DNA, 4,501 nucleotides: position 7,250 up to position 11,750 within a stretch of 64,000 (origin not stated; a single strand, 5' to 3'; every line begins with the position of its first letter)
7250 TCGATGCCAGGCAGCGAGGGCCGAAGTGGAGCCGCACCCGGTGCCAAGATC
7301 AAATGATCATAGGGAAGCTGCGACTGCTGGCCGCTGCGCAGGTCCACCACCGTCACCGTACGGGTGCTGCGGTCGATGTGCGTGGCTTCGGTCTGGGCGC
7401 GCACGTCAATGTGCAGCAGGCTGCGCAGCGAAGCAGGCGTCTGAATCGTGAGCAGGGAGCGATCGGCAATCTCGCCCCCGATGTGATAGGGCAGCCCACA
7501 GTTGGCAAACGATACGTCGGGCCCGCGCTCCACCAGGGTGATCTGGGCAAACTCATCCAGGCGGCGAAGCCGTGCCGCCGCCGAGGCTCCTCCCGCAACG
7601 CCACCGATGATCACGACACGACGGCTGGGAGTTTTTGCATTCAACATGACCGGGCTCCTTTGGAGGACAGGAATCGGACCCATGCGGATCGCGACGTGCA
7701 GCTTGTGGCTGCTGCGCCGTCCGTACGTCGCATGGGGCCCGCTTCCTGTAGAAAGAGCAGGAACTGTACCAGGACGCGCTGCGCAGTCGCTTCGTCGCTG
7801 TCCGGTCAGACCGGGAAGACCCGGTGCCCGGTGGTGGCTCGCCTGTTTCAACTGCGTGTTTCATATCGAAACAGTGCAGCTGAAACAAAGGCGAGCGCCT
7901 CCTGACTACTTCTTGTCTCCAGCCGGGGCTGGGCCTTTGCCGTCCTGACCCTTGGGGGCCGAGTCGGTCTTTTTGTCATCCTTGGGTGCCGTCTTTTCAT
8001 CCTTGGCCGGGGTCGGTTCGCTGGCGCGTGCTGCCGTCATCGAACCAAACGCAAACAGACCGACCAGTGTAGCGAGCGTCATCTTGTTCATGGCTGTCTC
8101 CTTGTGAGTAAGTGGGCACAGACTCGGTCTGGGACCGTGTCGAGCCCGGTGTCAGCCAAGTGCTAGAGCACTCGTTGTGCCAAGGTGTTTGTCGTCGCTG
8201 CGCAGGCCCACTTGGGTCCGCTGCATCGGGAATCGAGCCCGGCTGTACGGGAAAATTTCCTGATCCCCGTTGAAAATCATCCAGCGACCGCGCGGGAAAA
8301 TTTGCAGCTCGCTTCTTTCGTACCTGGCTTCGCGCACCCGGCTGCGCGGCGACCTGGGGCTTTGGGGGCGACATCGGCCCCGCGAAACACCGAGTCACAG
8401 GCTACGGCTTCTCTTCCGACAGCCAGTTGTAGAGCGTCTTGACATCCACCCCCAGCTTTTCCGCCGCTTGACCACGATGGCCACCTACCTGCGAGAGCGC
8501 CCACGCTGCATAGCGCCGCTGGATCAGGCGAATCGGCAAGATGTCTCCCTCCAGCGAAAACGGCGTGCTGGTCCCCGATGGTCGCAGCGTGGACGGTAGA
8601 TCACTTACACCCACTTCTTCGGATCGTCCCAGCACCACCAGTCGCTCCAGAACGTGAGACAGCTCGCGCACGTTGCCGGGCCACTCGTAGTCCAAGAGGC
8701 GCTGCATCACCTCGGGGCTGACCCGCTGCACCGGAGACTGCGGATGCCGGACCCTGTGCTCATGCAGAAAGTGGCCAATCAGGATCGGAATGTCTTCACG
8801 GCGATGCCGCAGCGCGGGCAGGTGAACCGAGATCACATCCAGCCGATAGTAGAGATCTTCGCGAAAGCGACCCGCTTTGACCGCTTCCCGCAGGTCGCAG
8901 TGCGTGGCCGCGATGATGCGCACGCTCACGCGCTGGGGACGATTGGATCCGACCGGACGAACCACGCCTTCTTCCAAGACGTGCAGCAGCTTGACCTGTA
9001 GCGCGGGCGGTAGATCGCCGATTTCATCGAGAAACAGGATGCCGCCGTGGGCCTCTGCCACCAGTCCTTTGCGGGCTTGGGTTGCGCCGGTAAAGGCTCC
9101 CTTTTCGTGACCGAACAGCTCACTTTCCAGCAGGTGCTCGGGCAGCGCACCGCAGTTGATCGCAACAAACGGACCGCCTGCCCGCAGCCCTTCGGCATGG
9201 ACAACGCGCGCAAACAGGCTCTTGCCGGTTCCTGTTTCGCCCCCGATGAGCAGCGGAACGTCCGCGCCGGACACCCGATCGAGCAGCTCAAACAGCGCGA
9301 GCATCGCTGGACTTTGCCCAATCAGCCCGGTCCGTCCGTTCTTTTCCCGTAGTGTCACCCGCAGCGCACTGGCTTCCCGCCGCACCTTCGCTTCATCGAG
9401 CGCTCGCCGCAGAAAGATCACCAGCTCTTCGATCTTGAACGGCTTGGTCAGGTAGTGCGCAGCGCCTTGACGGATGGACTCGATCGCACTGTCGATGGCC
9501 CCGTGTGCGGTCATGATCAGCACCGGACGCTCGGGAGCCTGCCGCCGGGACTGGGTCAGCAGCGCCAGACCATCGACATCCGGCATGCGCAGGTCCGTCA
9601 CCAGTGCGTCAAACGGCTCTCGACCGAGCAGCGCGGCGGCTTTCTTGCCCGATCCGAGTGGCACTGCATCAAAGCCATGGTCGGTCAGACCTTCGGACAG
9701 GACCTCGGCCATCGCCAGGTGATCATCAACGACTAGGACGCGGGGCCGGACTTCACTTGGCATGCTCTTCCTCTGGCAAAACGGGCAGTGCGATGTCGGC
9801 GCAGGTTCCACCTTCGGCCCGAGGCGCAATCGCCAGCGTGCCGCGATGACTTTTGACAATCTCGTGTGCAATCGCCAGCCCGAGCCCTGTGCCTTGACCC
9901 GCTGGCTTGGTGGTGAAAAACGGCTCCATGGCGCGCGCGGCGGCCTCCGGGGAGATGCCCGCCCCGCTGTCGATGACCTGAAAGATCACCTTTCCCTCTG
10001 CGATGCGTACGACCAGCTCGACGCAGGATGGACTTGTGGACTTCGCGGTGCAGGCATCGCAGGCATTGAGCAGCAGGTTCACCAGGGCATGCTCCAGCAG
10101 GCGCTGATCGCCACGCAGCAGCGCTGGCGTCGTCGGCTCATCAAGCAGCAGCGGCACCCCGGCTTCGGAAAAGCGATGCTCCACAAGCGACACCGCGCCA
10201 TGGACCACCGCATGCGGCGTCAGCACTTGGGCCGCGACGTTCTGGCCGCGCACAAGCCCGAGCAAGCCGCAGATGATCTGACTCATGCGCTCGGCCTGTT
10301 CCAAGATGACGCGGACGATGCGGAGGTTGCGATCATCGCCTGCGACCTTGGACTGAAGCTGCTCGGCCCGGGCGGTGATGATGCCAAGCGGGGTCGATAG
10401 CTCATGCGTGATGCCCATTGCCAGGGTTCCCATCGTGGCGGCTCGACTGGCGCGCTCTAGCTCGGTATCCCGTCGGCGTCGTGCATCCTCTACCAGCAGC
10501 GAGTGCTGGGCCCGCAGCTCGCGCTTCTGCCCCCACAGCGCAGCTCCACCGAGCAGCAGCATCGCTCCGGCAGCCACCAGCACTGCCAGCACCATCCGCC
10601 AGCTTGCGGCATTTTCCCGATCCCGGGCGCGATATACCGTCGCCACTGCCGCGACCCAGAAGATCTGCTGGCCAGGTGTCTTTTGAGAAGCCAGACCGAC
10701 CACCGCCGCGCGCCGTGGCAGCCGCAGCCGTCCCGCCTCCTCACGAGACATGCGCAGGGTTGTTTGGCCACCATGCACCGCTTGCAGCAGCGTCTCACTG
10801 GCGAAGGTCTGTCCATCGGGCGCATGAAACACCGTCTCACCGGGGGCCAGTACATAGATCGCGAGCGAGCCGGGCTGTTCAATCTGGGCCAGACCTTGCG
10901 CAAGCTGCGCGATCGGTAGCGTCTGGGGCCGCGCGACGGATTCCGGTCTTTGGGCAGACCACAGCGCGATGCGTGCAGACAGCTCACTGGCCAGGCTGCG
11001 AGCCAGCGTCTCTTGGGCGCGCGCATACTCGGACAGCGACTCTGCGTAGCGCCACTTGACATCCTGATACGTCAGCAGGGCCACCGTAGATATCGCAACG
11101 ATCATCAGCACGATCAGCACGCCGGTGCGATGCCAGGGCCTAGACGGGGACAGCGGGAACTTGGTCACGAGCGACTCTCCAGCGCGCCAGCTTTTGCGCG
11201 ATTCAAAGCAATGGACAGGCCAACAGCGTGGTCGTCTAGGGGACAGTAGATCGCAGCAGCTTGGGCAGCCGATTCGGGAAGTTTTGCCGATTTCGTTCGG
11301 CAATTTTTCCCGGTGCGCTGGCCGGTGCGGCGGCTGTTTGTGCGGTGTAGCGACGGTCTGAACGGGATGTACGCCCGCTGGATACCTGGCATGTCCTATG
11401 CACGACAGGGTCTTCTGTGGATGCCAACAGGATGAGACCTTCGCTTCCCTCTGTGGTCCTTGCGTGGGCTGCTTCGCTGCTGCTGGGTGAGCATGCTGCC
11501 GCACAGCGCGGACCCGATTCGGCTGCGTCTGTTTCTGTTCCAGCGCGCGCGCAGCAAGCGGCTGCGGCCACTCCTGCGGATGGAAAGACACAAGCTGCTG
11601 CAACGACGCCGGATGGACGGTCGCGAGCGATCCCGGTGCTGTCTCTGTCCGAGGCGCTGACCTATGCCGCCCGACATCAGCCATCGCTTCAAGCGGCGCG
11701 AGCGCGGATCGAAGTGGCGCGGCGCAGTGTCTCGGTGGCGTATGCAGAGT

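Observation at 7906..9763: Two-component sigma-54 activator followed by a sigma-54 promoter and a tiny secreted Lys-rich peptide gene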

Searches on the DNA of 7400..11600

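Call 42: search_rna_families(source=window, start=7400, end=11600, threshold=evalue, max_evalue=1)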
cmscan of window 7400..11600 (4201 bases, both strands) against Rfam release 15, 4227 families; matches with E-value up to 1: 1.
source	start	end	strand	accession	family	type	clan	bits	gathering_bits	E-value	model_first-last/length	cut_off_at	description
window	7436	7604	+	RF02819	V_AS7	Gene; antisense;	-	71.9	90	1e-12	1-169/169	no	Vibrio RNA AS7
